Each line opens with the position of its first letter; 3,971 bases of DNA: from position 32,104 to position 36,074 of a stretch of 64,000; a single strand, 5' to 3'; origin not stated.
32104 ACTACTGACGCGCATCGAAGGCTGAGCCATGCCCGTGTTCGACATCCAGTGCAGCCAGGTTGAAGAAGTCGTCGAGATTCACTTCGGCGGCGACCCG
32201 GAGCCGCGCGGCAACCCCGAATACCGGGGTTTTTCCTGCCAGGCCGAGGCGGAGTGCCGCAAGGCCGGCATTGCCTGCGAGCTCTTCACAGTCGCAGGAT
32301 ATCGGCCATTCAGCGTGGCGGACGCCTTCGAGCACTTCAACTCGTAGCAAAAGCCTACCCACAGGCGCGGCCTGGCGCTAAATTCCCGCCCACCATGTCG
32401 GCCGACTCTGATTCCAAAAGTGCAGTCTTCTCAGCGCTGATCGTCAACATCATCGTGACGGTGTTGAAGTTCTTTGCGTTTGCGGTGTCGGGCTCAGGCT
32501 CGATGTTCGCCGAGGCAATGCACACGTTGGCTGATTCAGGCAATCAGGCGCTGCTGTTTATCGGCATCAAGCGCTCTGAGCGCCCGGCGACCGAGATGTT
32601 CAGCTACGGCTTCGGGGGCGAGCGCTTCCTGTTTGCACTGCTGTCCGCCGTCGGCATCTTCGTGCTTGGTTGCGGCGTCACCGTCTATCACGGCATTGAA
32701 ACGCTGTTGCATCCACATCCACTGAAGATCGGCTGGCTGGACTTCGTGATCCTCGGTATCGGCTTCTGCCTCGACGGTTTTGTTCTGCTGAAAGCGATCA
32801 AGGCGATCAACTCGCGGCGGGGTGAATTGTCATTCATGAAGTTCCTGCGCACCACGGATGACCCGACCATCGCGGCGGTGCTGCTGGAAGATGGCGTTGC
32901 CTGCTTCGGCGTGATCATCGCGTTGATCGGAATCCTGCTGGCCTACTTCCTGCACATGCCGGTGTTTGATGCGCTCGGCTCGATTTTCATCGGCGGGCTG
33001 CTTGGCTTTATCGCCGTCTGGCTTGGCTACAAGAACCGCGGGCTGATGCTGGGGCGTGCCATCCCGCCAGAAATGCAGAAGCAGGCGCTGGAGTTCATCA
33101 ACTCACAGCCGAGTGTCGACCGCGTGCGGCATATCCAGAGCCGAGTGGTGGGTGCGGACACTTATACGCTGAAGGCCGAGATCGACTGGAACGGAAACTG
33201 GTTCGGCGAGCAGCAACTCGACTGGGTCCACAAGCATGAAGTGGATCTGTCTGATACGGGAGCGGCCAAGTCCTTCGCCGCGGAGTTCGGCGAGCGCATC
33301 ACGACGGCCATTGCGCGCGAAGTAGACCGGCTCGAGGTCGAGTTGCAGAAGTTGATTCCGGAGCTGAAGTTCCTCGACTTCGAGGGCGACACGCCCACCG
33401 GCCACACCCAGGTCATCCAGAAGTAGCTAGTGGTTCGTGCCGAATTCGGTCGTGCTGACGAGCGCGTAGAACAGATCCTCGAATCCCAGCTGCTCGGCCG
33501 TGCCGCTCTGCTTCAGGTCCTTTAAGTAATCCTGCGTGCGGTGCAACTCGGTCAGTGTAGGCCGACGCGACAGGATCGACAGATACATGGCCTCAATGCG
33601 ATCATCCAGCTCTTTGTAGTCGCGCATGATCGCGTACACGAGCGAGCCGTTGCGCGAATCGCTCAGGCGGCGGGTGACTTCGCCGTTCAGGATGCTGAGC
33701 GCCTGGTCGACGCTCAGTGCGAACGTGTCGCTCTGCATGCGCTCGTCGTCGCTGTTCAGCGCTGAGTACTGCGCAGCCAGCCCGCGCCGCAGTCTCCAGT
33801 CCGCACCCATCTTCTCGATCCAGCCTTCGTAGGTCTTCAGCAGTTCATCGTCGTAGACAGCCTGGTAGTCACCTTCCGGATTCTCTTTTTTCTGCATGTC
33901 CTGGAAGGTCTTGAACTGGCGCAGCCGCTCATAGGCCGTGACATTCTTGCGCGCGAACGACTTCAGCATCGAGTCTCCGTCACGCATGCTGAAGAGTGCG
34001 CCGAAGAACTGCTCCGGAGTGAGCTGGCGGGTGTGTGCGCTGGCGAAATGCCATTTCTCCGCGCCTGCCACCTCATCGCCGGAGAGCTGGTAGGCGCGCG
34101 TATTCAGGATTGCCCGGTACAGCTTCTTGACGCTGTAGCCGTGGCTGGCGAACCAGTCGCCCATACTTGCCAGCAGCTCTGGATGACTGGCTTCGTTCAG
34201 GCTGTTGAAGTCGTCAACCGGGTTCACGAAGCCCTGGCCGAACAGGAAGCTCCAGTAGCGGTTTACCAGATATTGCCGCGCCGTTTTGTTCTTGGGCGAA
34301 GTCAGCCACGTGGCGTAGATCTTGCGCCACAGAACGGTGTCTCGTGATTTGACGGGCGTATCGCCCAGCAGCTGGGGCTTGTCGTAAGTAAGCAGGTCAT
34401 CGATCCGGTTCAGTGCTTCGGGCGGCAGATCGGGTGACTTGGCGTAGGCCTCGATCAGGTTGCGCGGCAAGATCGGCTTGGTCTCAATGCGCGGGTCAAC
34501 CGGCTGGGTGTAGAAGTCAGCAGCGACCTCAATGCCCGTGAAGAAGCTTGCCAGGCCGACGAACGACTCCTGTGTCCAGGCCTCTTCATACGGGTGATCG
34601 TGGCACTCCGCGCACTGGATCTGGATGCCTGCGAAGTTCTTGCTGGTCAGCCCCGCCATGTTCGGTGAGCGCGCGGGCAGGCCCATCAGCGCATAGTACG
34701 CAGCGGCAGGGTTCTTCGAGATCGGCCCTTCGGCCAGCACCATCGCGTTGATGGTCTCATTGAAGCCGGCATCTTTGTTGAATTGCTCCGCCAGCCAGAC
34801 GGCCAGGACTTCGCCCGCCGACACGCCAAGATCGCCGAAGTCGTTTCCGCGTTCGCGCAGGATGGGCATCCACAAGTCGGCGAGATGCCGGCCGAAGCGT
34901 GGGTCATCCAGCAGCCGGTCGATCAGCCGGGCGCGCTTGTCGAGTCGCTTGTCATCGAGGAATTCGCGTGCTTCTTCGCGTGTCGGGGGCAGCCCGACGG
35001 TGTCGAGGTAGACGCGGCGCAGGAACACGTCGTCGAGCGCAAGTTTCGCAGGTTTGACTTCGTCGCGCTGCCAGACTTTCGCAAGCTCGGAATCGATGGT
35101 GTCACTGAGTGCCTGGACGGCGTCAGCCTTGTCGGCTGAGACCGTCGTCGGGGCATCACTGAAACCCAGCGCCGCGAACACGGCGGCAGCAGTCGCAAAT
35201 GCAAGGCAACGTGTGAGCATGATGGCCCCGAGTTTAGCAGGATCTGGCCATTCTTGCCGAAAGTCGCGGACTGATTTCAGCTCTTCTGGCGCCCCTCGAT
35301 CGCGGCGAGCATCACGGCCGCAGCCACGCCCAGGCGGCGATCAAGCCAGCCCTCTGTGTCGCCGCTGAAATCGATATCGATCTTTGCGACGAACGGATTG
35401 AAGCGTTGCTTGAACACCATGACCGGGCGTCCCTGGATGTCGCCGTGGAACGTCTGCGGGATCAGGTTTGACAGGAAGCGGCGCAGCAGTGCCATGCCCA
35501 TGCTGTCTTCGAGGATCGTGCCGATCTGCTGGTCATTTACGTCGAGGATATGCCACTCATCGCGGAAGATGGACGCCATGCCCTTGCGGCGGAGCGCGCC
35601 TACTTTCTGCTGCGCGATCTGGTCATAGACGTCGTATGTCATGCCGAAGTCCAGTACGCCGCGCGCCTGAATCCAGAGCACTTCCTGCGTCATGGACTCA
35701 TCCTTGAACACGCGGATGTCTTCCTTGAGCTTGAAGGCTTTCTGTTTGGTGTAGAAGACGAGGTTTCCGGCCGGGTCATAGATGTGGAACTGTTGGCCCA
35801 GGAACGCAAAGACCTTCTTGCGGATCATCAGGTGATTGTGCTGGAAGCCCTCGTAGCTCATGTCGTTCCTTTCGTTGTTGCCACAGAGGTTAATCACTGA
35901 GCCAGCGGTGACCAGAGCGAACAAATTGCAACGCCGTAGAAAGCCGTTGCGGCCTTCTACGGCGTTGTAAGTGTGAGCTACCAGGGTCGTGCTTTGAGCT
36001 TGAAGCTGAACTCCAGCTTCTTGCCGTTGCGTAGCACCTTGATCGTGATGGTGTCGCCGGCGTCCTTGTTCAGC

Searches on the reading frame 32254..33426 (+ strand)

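Call 27: search_protein_families(library=pfam, proteins=[window:32254-33426:+], max_evalue=0.001)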
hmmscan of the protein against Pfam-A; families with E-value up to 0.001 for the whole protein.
window:32254-33426:+ (390 aa): 1 family
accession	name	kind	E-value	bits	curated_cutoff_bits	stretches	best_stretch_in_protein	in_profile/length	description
PF01545.26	Cation_efflux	-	2.5e-31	109.5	26.6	1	59-261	2-193/198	Cation efflux family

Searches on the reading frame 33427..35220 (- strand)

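Call 27: search_protein_families(library=pfam, proteins=[window:33427-35220:-], max_evalue=0.001)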
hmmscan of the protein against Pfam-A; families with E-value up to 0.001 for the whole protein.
window:33427-35220:- (597 aa): 2 families
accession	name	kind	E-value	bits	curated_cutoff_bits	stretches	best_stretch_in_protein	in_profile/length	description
PF07583.16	PSCyt2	-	2.2e-37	129.5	29.8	1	42-230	2-207/209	Protein of unknown function (DUF1549)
PF07587.16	PSD1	-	1.7e-29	103.4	28.5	1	299-565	2-243/244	Protein of unknown function (DUF1553)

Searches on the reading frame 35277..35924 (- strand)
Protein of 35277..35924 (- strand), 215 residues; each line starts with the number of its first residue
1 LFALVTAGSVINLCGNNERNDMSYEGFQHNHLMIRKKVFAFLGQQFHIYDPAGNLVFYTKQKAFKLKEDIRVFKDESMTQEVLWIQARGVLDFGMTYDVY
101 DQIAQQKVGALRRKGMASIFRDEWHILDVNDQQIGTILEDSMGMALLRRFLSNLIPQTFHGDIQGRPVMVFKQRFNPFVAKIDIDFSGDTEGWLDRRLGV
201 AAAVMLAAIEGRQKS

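Call 27: search_protein_families(library=pfam, proteins=[window:35277-35924:-], max_evalue=0.001)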
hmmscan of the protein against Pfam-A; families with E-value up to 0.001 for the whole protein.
window:35277-35924:- (215 aa): 1 family
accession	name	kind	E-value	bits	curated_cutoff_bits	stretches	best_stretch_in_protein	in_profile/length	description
PF04525.18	LOR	-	1.9e-06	28.1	24.5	1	28-114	12-99/187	LURP-one-related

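Call 53: search_protein_families(library=pfam, proteins=[window:35277-35861:-], max_evalue=0.1)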
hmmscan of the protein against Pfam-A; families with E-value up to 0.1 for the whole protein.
window:35277-35861:- (194 aa): 1 family
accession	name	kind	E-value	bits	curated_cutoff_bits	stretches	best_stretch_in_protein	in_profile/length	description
PF04525.18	LOR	-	2e-06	28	24.5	1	8-93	13-99/187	LURP-one-related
